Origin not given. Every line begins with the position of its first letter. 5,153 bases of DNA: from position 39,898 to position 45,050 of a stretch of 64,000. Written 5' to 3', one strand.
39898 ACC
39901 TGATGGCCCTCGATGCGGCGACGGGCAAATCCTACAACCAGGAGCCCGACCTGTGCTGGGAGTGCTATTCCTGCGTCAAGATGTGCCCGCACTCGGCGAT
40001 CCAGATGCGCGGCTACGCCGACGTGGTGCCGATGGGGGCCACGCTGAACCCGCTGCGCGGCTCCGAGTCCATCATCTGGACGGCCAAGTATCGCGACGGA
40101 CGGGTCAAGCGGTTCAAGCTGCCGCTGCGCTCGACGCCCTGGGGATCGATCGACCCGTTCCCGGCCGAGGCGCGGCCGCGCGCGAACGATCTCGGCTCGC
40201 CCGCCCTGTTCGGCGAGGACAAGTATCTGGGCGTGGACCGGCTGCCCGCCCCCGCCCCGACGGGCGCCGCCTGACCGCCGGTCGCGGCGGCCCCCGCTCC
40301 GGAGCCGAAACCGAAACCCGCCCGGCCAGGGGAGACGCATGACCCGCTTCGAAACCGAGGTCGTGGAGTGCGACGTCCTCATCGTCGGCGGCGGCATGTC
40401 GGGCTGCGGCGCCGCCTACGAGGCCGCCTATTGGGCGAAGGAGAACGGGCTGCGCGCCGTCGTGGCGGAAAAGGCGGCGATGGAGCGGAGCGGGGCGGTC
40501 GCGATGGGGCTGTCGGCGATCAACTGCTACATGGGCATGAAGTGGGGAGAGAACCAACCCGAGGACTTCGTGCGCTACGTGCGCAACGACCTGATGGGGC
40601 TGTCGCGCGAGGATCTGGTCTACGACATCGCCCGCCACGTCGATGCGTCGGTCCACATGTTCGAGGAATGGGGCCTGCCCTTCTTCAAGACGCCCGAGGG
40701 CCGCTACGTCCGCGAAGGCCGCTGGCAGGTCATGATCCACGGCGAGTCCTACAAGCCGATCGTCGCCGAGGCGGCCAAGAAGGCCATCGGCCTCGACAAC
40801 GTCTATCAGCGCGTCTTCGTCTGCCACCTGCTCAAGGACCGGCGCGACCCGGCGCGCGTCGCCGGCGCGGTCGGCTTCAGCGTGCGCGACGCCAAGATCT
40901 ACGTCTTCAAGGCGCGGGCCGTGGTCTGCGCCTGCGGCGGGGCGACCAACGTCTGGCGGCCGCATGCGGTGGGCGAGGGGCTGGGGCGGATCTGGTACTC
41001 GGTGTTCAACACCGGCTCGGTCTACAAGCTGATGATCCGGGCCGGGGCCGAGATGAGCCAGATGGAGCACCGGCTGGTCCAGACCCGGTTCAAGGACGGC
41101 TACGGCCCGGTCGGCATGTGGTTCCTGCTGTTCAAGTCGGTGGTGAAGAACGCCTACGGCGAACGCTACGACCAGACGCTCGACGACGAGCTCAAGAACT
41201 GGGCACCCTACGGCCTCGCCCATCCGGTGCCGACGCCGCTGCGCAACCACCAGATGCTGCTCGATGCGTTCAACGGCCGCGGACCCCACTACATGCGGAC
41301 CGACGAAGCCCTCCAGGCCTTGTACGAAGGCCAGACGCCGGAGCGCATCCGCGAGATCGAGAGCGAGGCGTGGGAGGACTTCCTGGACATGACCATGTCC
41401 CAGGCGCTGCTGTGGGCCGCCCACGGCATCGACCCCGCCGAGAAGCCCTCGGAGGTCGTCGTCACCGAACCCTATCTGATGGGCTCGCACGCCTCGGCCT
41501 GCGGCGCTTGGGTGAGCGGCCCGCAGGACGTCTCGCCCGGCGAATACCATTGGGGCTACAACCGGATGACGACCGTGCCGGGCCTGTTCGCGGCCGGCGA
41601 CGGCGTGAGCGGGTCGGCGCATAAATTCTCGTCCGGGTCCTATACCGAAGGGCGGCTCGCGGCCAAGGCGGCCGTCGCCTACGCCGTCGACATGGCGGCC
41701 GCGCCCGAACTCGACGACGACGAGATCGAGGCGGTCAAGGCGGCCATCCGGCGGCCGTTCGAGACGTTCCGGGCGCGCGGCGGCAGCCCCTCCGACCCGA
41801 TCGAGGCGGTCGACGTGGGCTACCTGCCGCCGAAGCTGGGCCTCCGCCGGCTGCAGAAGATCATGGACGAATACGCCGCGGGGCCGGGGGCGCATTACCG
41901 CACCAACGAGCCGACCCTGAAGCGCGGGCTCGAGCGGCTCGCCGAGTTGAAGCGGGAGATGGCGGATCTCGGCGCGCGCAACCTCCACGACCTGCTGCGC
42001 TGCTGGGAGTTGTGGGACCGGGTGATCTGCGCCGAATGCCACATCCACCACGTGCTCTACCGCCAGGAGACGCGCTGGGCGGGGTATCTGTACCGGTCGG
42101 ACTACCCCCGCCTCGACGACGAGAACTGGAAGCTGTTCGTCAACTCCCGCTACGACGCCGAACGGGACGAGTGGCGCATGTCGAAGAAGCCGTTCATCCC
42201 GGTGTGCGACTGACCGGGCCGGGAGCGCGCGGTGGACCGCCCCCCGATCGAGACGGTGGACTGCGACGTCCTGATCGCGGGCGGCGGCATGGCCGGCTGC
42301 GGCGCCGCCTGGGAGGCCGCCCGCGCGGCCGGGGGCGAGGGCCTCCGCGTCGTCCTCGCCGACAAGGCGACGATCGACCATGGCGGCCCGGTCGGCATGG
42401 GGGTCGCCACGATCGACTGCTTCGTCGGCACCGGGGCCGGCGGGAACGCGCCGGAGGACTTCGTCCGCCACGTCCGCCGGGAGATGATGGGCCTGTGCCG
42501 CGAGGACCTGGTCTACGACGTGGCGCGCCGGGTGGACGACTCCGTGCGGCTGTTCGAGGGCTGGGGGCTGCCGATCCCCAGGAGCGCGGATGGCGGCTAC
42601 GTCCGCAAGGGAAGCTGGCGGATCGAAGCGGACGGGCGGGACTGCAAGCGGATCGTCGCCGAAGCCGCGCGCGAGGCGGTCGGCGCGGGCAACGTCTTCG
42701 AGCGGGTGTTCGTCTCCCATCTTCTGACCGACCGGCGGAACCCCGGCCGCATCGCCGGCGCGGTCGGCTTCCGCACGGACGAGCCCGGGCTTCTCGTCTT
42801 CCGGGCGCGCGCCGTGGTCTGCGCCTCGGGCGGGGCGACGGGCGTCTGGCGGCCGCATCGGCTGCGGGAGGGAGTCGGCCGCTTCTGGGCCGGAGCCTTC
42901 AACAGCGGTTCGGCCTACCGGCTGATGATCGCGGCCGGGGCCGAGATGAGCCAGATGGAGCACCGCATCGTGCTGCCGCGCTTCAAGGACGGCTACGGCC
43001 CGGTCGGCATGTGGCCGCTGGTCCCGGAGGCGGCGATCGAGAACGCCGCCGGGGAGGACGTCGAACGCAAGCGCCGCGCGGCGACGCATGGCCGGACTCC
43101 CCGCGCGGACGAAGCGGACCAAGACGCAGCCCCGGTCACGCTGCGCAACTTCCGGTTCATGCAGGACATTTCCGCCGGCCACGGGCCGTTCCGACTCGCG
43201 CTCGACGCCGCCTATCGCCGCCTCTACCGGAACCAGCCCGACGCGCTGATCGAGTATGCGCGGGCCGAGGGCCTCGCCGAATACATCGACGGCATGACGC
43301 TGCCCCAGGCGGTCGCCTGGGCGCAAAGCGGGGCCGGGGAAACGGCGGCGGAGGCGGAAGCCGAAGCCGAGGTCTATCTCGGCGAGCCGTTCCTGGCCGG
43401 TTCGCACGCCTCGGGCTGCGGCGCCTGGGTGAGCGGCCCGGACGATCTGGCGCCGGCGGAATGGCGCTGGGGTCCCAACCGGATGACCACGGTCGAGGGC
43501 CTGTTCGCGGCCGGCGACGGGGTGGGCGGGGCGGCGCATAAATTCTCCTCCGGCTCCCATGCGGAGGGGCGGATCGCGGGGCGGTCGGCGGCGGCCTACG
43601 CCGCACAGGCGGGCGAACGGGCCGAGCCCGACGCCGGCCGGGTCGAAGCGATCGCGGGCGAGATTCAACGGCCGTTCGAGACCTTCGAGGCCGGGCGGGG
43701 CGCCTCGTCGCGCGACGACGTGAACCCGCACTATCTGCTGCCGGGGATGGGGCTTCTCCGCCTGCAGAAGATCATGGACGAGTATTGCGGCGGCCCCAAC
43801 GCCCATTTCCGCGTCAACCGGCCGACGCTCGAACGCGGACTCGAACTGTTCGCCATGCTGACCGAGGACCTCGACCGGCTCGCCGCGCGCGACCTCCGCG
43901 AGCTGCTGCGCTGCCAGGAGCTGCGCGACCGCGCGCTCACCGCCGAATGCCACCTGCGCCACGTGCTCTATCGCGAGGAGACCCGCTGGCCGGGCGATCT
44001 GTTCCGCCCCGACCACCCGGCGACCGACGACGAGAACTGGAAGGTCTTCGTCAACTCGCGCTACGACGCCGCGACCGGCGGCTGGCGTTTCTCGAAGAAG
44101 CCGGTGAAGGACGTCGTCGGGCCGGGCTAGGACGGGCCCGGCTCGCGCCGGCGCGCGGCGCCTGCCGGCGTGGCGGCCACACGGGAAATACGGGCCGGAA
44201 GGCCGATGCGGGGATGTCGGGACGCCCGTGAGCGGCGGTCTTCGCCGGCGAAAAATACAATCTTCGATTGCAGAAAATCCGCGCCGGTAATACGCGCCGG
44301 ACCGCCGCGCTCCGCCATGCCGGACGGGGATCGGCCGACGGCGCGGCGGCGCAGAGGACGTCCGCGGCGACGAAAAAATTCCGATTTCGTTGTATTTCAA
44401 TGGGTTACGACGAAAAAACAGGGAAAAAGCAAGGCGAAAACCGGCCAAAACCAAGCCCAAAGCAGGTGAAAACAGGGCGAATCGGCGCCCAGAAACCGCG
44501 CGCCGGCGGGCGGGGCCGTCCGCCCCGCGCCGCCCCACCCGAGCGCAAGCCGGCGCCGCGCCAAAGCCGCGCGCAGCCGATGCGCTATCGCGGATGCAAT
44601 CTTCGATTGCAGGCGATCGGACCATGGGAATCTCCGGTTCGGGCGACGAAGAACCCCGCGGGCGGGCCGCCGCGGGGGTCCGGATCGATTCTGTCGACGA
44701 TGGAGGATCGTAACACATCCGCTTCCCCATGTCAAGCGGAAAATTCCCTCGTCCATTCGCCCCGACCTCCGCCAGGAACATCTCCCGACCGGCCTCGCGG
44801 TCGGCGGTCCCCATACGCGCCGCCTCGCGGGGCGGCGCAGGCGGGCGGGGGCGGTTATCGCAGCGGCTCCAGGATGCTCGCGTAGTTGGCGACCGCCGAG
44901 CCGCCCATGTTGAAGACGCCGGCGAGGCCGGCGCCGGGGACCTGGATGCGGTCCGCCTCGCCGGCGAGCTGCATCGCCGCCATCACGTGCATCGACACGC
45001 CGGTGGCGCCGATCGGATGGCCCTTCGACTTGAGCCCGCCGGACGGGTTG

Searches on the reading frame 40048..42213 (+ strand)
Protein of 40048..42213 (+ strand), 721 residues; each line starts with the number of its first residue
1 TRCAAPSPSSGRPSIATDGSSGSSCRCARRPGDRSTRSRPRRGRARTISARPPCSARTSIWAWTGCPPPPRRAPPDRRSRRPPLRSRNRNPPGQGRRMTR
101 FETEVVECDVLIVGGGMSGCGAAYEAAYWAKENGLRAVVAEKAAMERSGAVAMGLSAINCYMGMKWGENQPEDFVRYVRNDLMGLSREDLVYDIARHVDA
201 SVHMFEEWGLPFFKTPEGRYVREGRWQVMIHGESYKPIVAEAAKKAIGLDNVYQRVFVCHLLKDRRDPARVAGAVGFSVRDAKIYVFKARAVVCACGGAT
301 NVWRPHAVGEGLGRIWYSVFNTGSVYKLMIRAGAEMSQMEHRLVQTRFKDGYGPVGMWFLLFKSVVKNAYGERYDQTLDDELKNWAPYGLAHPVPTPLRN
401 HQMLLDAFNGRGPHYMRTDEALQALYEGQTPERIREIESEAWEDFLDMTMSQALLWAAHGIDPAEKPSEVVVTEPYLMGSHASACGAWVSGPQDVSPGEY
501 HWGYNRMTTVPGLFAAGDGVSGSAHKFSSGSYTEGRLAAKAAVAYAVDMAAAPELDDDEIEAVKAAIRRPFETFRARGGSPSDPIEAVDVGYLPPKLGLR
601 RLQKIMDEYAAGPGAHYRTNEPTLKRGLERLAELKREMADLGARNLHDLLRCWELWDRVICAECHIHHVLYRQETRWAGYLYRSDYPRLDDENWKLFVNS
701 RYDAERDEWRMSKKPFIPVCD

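Call 20: search_protein_families(library=pfam, proteins=[window:40048-42213:+])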
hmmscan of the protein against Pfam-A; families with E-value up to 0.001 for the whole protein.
window:40048-42213:+ (721 aa): 3 families
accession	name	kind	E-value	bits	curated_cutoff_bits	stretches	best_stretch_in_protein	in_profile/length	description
PF00890.30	FAD_binding_2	-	1.5e-20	74.2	20.4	1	109-341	1-249/414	FAD binding domain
PF02910.25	Succ_DH_flav_C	-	7.9e-11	42.4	20.8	1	600-715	2-115/130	Fumarate reductase flavoprotein C-term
PF01266.30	DAO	-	0.00031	20.8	27.9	1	109-148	1-39/353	FAD dependent oxidoreductase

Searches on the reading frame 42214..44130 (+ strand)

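Call 20: search_protein_families(library=pfam, proteins=[window:42214-44130:+])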
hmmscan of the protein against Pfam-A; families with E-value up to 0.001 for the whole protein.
window:42214-44130:+ (638 aa): 3 families
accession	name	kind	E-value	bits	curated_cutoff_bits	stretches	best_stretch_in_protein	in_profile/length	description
PF00890.30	FAD_binding_2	-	4.1e-16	59.6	20.4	1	18-256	1-255/414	FAD binding domain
PF02910.25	Succ_DH_flav_C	-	4e-07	30.5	20.8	1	516-632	3-117/130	Fumarate reductase flavoprotein C-term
PF01266.30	DAO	-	1.9e-05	24.8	27.9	0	18-212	1-209/353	FAD dependent oxidoreductase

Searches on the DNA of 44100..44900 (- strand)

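Call 49: search_rna_families(source=window, start=44100, end=44900, threshold=evalue, max_evalue=10)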
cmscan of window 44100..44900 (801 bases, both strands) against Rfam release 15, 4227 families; matches with E-value up to 10: 3.
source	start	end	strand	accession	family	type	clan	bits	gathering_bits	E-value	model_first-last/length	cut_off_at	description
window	44296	44355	-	RF01791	F6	Gene; sRNA;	-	17.2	46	3.8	1-57/57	no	F6 TB sRNA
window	44291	44403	-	RF02242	Xoo5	Gene; sRNA;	-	16.9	50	0.93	1-124/124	no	Xanthomonadaceae sRNA Xoo5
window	44250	44375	-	RF02868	ncS037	Gene; sRNA;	-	15.4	112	6.1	1-152/152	no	Burkholderia sRNA 37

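Call 108: search_dna_similar(query=window:44231-44745:-, collection=phages, mode=distant, max_evalue=0.001, max_rows=10)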
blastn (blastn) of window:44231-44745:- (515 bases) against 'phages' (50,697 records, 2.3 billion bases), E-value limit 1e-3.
No match.

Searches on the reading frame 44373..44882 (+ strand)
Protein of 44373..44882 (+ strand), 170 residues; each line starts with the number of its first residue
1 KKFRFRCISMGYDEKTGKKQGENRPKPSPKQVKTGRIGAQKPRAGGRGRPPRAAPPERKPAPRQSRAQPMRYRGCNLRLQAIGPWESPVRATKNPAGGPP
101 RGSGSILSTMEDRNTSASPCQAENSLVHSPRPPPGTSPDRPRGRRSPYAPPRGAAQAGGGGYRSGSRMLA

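Call 57: search_protein_representatives(alignment_id=A5)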
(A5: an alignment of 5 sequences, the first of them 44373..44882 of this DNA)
Query: 5 sequences, 161 profile positions. Proteins with E-value up to 0.001 (for the whole library): 5; up to 1e-10: 3; up to 1e-30: 2. The best 5 are listed.
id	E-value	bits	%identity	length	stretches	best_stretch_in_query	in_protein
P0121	1.9e-77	275.4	-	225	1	1-161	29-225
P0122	2.6e-58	213.2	-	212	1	1-140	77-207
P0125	6.6e-16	75.3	-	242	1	1-149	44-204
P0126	2.9e-06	44.0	-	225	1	10-72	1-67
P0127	1.7e-05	41.5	-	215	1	15-138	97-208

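Call 60: find_homologous_proteins(query=A6, max_evalue=10)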
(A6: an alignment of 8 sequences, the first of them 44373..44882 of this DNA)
Query A6 (8 sequences) (170 aa, profile of the alignment): 4 proteins with E <= 10 among 8000 candidates.
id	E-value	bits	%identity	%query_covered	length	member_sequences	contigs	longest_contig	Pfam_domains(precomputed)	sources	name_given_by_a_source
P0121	2.8e-79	284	55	73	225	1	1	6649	-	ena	-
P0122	2.3e-64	236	46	76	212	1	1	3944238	-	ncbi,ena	-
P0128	4.5e-56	209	47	76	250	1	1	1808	-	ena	-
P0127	3.0e-49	186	41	22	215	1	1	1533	-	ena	-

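Call 61: find_encoding_contigs(protein=P0128, flank=10000)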
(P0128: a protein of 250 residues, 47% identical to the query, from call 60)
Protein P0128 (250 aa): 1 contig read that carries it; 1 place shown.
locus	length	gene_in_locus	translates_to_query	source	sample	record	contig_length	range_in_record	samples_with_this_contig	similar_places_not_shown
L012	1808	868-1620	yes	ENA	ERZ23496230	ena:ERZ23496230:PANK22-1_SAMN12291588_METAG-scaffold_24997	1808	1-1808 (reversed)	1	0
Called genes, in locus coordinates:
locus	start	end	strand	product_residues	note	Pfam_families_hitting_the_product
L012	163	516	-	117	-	PF13560:HTH_31 (weak), PF01381:HTH_3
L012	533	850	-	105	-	PF05015:HigB-like_toxin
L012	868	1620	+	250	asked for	-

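Call 62: find_encoding_contigs(protein=P0127, flank=10000)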
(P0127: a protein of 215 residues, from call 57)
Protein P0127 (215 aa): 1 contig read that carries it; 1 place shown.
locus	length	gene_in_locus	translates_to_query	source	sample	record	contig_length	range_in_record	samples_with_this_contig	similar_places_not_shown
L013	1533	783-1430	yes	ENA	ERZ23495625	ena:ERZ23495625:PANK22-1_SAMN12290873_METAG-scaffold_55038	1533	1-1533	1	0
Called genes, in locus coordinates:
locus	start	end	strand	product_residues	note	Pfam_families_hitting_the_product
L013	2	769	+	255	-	?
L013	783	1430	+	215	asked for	-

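Call 79: search_protein_families(library=pfam, max_evalue=1, proteins=[P0125, P0126])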
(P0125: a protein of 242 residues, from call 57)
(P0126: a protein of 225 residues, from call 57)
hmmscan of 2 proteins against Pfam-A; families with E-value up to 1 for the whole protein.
P0125 (242 aa): 1 family
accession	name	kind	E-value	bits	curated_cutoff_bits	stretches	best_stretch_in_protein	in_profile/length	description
PF07993.18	NAD_binding_4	-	0.24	10.9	20.1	1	40-72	123-156/258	Male sterility protein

P0126 (225 aa): 1 family
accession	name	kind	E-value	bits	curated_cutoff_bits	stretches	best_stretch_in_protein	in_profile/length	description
PF22943.2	HTH_68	-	0.11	12.6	27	1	188-203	28-43/45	Putative helix-turn-helix domain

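Call 80: find_encoding_contigs(protein=P0125, flank=10000)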
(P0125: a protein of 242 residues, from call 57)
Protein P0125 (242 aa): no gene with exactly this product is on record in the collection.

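Call 81: find_encoding_contigs(protein=P0126, flank=10000)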
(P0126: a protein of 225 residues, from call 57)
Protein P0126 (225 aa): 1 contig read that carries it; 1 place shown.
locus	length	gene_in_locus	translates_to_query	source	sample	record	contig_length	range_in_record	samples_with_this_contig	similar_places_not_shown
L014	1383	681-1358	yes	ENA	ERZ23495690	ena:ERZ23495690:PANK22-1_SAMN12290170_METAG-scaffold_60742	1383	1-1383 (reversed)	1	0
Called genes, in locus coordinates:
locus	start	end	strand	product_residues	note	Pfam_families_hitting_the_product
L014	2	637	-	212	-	?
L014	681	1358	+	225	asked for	-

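Call 84: search_protein_families(library=pfam, proteins=[L014:2-637:-, L013:2-769:+], max_evalue=0.01)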
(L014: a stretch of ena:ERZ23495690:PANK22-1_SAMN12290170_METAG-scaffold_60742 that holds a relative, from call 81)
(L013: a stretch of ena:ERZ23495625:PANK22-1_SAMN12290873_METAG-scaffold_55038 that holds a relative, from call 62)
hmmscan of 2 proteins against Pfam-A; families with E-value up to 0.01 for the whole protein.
L014:2-637:- (212 aa): 1 family
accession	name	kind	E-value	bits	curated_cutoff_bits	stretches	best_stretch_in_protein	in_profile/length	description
PF04326.19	SLFN_AlbA_2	-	2.7e-14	54.2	25.3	1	36-164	1-116/118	Schlafen, AlbA_2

L013:2-769:+ (255 aa): 1 family
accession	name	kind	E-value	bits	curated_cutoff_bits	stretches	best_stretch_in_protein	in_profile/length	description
PF02896.24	PEP-utilizers_C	-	5.6e-65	219.8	22.8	1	2-217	76-291/293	PEP-utilising enzyme, PEP-binding domain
